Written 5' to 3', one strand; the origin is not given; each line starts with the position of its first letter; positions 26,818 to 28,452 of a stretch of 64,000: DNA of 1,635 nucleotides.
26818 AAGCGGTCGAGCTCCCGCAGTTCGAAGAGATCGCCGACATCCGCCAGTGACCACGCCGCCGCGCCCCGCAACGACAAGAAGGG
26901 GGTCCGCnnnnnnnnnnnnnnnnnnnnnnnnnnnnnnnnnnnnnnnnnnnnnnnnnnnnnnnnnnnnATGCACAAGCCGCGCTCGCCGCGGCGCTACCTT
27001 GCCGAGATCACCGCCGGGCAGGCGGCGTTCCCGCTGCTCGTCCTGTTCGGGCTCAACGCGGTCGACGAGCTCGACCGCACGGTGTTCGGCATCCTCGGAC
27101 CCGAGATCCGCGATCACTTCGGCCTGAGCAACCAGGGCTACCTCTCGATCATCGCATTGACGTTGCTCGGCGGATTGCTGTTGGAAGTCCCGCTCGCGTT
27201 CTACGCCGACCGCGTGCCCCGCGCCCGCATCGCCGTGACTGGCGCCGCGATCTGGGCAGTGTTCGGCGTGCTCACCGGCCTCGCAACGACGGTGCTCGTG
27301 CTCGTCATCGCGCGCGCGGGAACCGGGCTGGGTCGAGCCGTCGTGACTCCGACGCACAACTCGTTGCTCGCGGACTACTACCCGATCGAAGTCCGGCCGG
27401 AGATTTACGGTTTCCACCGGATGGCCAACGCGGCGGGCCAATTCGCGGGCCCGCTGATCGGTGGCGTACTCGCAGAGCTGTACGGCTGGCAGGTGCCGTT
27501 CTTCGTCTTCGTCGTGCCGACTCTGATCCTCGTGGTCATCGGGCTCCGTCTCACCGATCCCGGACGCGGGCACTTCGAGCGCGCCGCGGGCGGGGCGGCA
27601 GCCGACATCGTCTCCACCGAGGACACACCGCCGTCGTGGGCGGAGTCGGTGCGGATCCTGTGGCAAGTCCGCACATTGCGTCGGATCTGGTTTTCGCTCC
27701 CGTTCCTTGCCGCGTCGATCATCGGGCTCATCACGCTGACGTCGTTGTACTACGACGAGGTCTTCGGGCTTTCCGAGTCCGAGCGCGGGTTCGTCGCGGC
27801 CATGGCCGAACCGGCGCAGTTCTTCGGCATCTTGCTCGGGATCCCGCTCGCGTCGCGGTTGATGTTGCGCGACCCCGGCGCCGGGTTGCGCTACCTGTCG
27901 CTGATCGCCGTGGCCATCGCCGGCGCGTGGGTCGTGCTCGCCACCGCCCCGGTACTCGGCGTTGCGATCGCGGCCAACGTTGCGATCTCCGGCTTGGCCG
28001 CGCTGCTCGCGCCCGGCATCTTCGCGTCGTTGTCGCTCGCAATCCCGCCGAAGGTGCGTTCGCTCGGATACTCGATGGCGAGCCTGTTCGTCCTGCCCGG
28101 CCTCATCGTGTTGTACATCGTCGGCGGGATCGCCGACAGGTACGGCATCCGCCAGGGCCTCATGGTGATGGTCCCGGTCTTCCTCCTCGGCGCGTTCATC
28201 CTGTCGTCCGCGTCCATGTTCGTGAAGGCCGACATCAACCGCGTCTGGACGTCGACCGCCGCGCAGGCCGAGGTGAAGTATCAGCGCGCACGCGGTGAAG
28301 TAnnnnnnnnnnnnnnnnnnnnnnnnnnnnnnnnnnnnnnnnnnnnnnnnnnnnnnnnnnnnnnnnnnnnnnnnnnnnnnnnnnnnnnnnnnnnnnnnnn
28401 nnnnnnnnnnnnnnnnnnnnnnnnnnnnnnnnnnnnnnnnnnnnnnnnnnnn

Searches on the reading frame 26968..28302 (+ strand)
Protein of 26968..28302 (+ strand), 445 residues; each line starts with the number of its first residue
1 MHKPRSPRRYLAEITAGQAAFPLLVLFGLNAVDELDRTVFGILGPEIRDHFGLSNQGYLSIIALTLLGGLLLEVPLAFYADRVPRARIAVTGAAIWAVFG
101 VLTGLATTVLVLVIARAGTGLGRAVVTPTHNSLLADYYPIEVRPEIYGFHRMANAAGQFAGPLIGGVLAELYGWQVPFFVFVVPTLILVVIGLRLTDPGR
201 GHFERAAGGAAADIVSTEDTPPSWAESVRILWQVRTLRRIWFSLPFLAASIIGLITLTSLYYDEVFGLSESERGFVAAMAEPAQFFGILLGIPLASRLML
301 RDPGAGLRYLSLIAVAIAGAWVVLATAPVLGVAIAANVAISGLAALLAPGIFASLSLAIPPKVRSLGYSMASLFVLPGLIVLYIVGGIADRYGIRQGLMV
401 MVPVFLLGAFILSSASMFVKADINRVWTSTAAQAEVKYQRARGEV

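Call 11: find_related_loci(query=window:26968-28302:+, collection=genome_contigs, flank=6000)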
Query window:26968-28302:+ (445 aa) in genome_contigs; peptide patterns used: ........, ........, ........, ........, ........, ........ (x = any residue, [..] = any of these).
322 stretches matched a pattern; 30 encode a relative of the query (tblastn E <= 1e-3); 29 distinct loci.
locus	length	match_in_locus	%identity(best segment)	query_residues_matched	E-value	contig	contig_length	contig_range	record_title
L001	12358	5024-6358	78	1-445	0e+0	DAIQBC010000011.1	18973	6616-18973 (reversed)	MAG TPA_asm: Acidimicrobiales bacterium isolate CTOTU26096 NODE_1149_length_18973_cov_5.526113, whole genome shotgun seq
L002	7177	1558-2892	78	1-445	0e+0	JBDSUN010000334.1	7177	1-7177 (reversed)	MAG: Acidimicrobiales bacterium isolate cluster1_bin.582 k127_1762270, whole genome shotgun sequence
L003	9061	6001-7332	77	2-445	0e+0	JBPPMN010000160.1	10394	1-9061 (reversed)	MAG: Acidimicrobiales bacterium isolate BIOS2019_out_072 k131_19329, whole genome shotgun sequence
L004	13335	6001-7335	79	1-445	0e+0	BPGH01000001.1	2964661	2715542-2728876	MAG: Acidimicrobiia bacterium KatS3mg009 DNA, contig_6993, whole genome shotgun sequence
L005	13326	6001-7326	77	4-445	0e+0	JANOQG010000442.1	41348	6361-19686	MAG: Actinomycetes bacterium isolate VAR_4_metabat_369 VAR_4_k141_1493012, whole genome shotgun sequence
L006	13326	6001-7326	79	4-445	0e+0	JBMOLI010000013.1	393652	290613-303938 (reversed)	MAG: Actinomycetota bacterium isolate Betzabe_MAG020 MAG020_13, whole genome shotgun sequence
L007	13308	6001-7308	73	10-445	0e+0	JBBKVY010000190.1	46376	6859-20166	MAG: Acidimicrobiales bacterium isolate metabat_bins.344 k119_2979596, whole genome shotgun sequence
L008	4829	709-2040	63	2-445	0e+0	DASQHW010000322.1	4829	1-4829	MAG TPA_asm: Acidimicrobiia bacterium isolate SMAG_U11843 k141_191607, whole genome shotgun sequence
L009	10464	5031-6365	64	1-445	0e+0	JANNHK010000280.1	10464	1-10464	MAG: Actinomycetes bacterium isolate SOY_6_C_metabat_267 SOY_6_C_k141_2908395, whole genome shotgun sequence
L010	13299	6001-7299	64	13-445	5e-178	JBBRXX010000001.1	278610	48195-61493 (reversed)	MAG: Acidimicrobiia bacterium isolate La5_maxbin2.189 La5_maxbin2.189_K_287382_L_278610_cov_30.1357, whole genome shotgu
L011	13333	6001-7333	63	2-445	3e-162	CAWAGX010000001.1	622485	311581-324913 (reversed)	MAG: uncultured Actinomycetes bacterium isolate MFD04944.bin.2.173 genome assembly, contig: contig_10973, whole genome s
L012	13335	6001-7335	77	1-445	0e+0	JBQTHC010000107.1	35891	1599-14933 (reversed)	MAG: Microthrixaceae bacterium isolate SAW230 c_000000030368, whole genome shotgun sequence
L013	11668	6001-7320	48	5-444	3e-132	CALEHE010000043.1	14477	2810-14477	MAG TPA_asm: uncultured actinobacterium isolate ERR2206778_bin.10_CONCOCT_v1.1_MAG genome assembly, contig: ERZ889842.68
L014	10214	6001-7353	47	1-444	1e-125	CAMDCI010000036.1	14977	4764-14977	MAG: Bifidobacterium breve isolate ME-08apr19-108 genome assembly, contig: ME-08apr19-C8505, whole genome shotgun sequen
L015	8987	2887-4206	48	5-444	3e-125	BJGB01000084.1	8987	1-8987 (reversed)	Actinomycetes bacterium LBMAG_Actinobacteria_hypo.bin5_acIV DNA, sequence084, whole genome shotgun sequence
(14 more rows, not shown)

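Call 14: search_protein_families(library=ncbifam, proteins=[window:26968-28302:+], max_evalue=0.1)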
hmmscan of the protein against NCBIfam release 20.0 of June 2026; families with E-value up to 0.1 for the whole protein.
window:26968-28302:+ (445 aa): 43 families (the best 25 are shown)
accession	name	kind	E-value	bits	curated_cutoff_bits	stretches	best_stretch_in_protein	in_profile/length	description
TIGR00893.1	2A0114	subfamily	2.1e-29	102.7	395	1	35-411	8-394/399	D-galactonate transporter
TIGR00880.1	2_A_01_02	superfamily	1.9e-17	63.7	131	1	67-193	9-135/141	multidrug resistance protein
TIGR00895.1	2A0115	subfamily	3.4e-16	59.2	418.55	1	29-301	25-315/398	aromatic acid/H+ symport family MFS transporter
TIGR00711.1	efflux_EmrB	subfamily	2.9e-13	49.4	230.2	1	35-193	16-174/485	DHA2 family efflux MFS transporter permease subunit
NF012169.0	qepA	equivalog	1.1e-11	44.1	1075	1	74-205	74-210/511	fluoroquinolone efflux MFS transporter QepA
NF000031.1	MFS_efflux_LmrA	exception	3.2e-11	42.6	850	1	27-192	37-202/484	lincomycin efflux MFS transporter Lmr(A)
NF011571.1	PRK14995.1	subfamily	7.5e-11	41.4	701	1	35-193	20-177/493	SmvA family efflux MFS transporter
TIGR00881.1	2A0104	subfamily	8.2e-11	41.5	407.75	1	35-393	9-374/379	phosphoglycerate transporter protein PgtP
NF033896.2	MFS_LfrA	equivalog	3.2e-10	39.2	825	1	34-198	33-198/504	efflux MFS transporter LfrA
NF000391.1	EmrB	exception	2e-09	36.6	925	1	34-192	24-182/501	multidrug efflux MFS transporter permease subunit EmrB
NF053517.1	HbztTptrPcaK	equivalog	2.9e-09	36.4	770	1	24-191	22-189/437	4-hydroxybenzoate transporter PcaK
TIGR00891.1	2A0112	subfamily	1.3e-08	34.3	552.9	1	46-196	37-189/405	sialate:H+ symport family MFS transporter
NF008654.0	PRK11652.1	equivalog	3.2e-08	32.9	479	1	24-189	12-177/397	multidrug efflux MFS transporter EmrD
NF040856.1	FexB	exception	6.7e-08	31.8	950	1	70-196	60-188/469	chloramphenicol/florfenicol efflux MFS transporter FexB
NF000089.1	qac_MFS_AB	exception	9.2e-08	31.3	900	1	33-198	31-197/514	QacA/B family quaternary ammonium compound efflux MFS transporter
TIGR00710.1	efflux_Bcr_CflA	subfamily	1.6e-07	31.1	200.9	1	68-335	55-300/385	Bcr/CflA family efflux MFS transporter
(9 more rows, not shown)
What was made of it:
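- Closest known: MFS drug:H+ antiporters. Different: Scores are far below family cut-offs: EmrB subfamily 49 against 230, ACS 103 against 395 (call 14).
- The best full-length family match of the MFS domain is a symporter family (ACS/D-galactonate, TIGR00893, 102.7 bits against a cut-off of 395; call 14).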

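Call 15: search_solved_structures(query=window:26968-28302:+, max_evalue=0.01)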
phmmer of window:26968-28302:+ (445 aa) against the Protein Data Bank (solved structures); distinct sequences matched with E-value up to 0.01: 32.
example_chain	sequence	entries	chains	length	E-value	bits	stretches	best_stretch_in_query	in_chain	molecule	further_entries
6e8j_A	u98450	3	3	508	5.9e-16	61.7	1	21-176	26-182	Major facilitator family transporter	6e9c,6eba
8ufd_A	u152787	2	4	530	2.8e-11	46.3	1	19-201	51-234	Integral membrane efflux protein EFPA | Efflux pump A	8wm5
8x6x_A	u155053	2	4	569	3.3e-11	46.1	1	19-201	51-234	Uncharacterized MFS-type transporter EfpA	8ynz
8ufe_A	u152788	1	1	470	3.4e-10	42.7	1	24-211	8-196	Integral membrane efflux protein EfpA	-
9vhd_B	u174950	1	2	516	5.5e-10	42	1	24-211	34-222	Putative MFS-type transporter EfpA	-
9bii_A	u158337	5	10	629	6e-10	41.9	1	23-200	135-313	Uncharacterized MFS-type transporter EfpA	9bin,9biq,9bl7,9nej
6e9o_B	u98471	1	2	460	4.1e-08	35.9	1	22-411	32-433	D-galactonate transport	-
6e9n_A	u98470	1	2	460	5.7e-08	35.4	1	22-411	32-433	D-galactonate transport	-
8zar_J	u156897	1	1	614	1.7e-06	30.5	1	30-196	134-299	Multidrug export protein EmrB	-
8zal_J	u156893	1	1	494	3.5e-06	29.5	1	32-196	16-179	Multidrug export protein EmrB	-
29om_A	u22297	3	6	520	6.6e-05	25.3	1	31-238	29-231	Antiseptic resistance protein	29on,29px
7y58_A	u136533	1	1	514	0.00015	24.1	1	31-238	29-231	Antiseptic resistance protein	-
7d5p_A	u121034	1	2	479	0.00023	23.5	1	45-191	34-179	Drug transporter, putative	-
7d5q_A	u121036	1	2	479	0.00023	23.5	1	45-191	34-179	Drug transporter, putative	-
8tte_A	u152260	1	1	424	0.00033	23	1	51-198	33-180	Quinolone resistance protein NorA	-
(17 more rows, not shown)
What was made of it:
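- The N-terminal half matches DHA2/EmrB, QepA, LfrA, EfpA and Spns (calls 14, 15).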

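Call 17: search_protein_representatives(protein=window:26968-28302:+)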
Query: 445 residues. Proteins with E-value up to 0.001 (for the whole library): 14334; up to 1e-10: 2504; up to 1e-30: 337. The best 150 are listed.
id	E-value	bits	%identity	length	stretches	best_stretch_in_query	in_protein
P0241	2.4e-155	534.2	57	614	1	9-441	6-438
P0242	6.5e-135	466.9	50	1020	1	5-443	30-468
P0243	1.3e-131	456.0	52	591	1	5-444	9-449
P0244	2.5e-124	432.0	50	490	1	9-437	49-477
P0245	3.9e-120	418.2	49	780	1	9-445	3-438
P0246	1.5e-117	409.6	48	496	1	9-444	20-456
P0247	1.6e-114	399.7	56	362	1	4-353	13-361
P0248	2.8e-110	385.7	46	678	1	14-442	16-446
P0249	3.0e-109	382.3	56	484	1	9-335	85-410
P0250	5.6e-109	381.4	47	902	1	22-443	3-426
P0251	2.3e-108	379.4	46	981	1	8-444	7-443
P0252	2.1e-104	366.4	45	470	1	13-436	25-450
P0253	3.3e-102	359.1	44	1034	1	13-443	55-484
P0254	3.6e-102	359.0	56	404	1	9-326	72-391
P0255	6.1e-102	358.2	43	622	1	12-444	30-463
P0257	5.2e-101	355.2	45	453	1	12-427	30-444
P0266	1.5e-95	337.2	44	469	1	9-428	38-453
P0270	2.3e-92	326.7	41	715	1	15-443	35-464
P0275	4.6e-89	315.8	38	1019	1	5-444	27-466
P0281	8.0e-86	305.1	42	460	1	14-440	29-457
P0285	1.4e-79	284.6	38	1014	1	14-443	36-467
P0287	1.0e-78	281.7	39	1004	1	13-433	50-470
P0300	4.2e-71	256.6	36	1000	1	10-437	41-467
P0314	2.3e-63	231.1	36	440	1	17-423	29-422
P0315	6.4e-63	229.7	34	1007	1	11-444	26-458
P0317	4.4e-62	226.9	38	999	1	15-441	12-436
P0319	1.4e-61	225.2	37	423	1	6-425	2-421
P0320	1.6e-61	225.1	40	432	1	9-426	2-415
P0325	3.6e-59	217.3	32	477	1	12-436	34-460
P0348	1.8e-53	198.5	34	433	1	11-425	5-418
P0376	3.3e-48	181.2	45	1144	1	15-235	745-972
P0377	4.4e-48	180.8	32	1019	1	8-436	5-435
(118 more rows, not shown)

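Call 19: find_encoding_contigs(protein=P0252, flank=8000, max_places=3)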
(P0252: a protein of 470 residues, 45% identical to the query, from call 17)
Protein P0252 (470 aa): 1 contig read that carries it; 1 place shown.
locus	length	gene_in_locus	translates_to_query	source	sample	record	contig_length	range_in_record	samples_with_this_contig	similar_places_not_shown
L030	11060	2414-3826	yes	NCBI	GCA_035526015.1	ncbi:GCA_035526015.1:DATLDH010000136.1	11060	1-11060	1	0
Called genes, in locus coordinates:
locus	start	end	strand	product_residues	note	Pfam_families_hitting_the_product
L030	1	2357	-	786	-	PF00664:ABC_membrane, PF00005:ABC_tran, PF00664:ABC_membrane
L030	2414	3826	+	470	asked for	PF07690:MFS_1, PF03137:OATP (weak)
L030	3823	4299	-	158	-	PF22381:Staph_reg_Sar_Rot (weak), PF01047:MarR, PF12802:MarR_2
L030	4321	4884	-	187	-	-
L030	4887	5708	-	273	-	PF04305:DUF455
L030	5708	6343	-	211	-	-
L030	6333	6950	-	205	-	PF00440:TetR_N, PF16859:TetR_C_11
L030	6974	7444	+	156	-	PF00075:RNase_H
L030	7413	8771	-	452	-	PF00083:Sugar_tr (weak), PF07690:MFS_1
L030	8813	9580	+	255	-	PF00106:adh_short, PF01370:Epimerase (weak), PF08659:KR, PF13561:adh_short_C2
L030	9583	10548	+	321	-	PF00248:Aldo_ket_red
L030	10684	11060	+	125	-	PF00890:FAD_binding_2 (weak), PF01134:GIDA (weak), PF01266:DAO (faint), PF07992:Pyr_redox_2, PF12831:FAD_oxidored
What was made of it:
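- A free-standing relative at about 45% identity sits next to a MarR regulator (call 19).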

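Call 20: find_encoding_contigs(protein=P0376, flank=8000, max_places=3)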
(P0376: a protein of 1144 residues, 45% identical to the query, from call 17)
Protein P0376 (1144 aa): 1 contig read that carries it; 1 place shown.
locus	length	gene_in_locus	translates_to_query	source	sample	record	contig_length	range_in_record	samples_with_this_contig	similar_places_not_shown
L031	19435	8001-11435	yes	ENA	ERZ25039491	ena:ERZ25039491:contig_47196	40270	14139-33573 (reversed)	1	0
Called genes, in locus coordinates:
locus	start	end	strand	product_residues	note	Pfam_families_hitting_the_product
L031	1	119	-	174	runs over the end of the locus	PF00254:FKBP_C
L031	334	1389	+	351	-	-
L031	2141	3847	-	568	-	PF18306:LDcluster4 (weak), PF01266:DAO, PF01494:FAD_binding_3 (weak), PF01593:Amino_oxidase, PF13450:NAD_binding_8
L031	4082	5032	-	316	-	PF00132:Hexapep, PF14602:Hexapep_2 (weak)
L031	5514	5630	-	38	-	-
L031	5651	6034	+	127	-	PF17479:DUF3048_C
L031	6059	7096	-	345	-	PF00154:RecA_N, PF08423:Rad51 (weak), PF06745:ATPase (weak), PF13191:AAA_16 (faint), PF27531:MT3502_N (weak), PF21096:RecA_C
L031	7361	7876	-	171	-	PF02834:LigT_PEase (weak), PF13563:2_5_RNA_ligase2 (weak), PF02834:LigT_PEase (weak)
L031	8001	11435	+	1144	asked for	PF02653:BPD_transp_2, PF07690:MFS_1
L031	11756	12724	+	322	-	PF00005:ABC_tran (weak), PF13304:AAA_21 (weak)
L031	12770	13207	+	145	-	PF00005:ABC_tran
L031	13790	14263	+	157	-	-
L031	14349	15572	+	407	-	PF01661:Macro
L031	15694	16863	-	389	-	-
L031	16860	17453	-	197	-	PF02464:CinA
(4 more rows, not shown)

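Call 21: find_encoding_contigs(protein=P0270, flank=7000, max_places=2)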
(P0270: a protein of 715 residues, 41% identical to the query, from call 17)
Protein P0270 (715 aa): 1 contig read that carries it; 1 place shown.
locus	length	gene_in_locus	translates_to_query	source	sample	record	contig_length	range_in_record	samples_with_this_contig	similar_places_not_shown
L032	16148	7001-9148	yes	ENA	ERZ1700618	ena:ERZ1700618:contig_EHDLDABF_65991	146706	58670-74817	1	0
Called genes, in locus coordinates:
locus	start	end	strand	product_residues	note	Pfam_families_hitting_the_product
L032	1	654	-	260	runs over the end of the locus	PF00480:ROK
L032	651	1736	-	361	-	PF01979:Amidohydro_1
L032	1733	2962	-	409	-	PF00480:ROK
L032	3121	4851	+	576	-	-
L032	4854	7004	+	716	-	PF02653:BPD_transp_2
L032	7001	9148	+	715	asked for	PF00083:Sugar_tr, PF07690:MFS_1, PF00005:ABC_tran, PF13304:AAA_21 (faint)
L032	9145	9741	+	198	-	PF00005:ABC_tran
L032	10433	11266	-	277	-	PF00561:Abhydrolase_1, PF12146:Hydrolase_4 (weak)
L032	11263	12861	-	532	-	-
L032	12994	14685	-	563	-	-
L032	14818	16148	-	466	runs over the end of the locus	PF03747:ADP_ribosyl_GH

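Call 22: find_encoding_contigs(protein=P0257, flank=7000, max_places=2)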
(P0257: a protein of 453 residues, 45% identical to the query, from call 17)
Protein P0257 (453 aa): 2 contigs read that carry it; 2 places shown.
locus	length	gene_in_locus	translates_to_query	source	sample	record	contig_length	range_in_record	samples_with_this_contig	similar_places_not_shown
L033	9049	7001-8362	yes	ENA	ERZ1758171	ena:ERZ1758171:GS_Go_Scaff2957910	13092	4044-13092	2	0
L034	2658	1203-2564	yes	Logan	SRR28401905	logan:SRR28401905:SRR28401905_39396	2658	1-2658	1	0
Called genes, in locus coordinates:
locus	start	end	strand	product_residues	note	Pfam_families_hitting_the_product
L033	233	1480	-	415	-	PF07969:Amidohydro_3 (weak), PF01979:Amidohydro_1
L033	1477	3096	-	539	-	PF07732:Cu-oxidase_3, PF00394:Cu-oxidase (faint), PF19335:HMBD, PF07731:Cu-oxidase_2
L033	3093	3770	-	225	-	PF00403:HMA, PF12487:DUF3703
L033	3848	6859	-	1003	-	PF00486:Trans_reg_C, PF03704:BTAD, PF13401:AAA_22 (faint), PF13191:AAA_16 (weak), PF20703:nSTAND1 (weak), PF25872:HTH_77 (weak), PF13424:TPR_12 (weak)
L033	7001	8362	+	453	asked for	PF00083:Sugar_tr, PF07690:MFS_1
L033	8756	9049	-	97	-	?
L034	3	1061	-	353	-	?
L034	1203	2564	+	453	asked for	PF00083:Sugar_tr, PF07690:MFS_1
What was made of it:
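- Subfamily members work without ATPases in other contexts (calls 19, 22).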

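Call 23: find_encoding_contigs(protein=P0377, flank=7000, max_places=2)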
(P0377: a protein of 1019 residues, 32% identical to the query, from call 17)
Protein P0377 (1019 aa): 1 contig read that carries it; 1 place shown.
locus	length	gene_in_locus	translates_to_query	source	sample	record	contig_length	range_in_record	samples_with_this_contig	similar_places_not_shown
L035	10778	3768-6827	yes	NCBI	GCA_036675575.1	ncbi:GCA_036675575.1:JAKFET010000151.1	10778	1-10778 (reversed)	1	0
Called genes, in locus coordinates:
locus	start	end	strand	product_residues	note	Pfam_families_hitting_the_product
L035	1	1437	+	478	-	?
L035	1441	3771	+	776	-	PF02653:BPD_transp_2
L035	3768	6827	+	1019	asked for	PF00083:Sugar_tr (weak), PF07690:MFS_1, PF00005:ABC_tran, PF02463:SMC_N (faint), PF13304:AAA_21 (faint), PF13476:AAA_23 (faint), PF00005:ABC_tran, PF12399:BCA_ABC_TP_C (weak), +1 more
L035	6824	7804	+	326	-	-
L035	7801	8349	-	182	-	PF13302:Acetyltransf_3, PF00583:Acetyltransf_1, PF13673:Acetyltransf_10, PF13508:Acetyltransf_7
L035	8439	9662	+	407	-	PF00890:FAD_binding_2 (weak), PF01134:GIDA (faint), PF12831:FAD_oxidored (weak), PF13450:NAD_binding_8, PF01593:Amino_oxidase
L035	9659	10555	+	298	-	PF04542:Sigma70_r2, PF08281:Sigma70_r4_2, PF04545:Sigma70_r4 (weak)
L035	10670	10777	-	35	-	?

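Call 35: find_encoding_contigs(protein=P0281, flank=6000, max_places=2)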
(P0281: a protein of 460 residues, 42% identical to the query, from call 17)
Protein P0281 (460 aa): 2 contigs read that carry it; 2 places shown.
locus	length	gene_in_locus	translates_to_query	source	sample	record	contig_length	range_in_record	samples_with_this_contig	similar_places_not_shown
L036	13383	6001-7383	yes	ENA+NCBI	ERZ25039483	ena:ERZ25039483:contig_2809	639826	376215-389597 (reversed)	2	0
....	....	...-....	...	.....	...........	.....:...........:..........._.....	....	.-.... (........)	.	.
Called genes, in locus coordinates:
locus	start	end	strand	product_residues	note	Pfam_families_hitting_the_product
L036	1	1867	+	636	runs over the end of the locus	-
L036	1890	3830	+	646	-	-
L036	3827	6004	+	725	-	PF02653:BPD_transp_2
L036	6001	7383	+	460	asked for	PF07690:MFS_1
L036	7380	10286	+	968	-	PF07690:MFS_1, PF00005:ABC_tran, PF02463:SMC_N (faint), PF13476:AAA_23 (faint), PF13555:AAA_29 (faint), PF13604:AAA_30 (faint), PF13304:AAA_21 (weak), PF00005:ABC_tran, +1 more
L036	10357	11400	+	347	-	-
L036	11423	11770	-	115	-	-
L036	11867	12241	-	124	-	-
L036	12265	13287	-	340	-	PF11258:DUF3048, PF17479:DUF3048_C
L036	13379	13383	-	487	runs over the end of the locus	PF20254:DMFA2_C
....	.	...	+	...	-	?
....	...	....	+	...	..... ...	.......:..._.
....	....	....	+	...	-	?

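Call 36: find_encoding_contigs(protein=P0325, flank=6000, max_places=2)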
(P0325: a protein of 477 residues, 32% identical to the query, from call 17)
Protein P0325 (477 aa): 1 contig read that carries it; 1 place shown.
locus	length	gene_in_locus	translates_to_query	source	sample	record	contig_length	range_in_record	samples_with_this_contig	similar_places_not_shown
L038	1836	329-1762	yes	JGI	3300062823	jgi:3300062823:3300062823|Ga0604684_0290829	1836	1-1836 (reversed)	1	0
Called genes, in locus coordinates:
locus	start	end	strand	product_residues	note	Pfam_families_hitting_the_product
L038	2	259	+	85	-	?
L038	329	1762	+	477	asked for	PF07690:MFS_1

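Call 37: find_encoding_contigs(protein=P0319, flank=6000, max_places=2)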
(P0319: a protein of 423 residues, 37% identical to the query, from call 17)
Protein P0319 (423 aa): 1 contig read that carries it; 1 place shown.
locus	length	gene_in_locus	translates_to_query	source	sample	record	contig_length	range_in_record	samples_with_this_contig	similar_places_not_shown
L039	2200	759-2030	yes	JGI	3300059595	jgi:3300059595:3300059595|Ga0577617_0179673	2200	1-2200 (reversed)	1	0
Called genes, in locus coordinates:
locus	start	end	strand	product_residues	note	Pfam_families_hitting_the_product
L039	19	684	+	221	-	PF13458:Peripla_BP_6 (faint)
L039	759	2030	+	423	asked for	PF03137:OATP (weak), PF07690:MFS_1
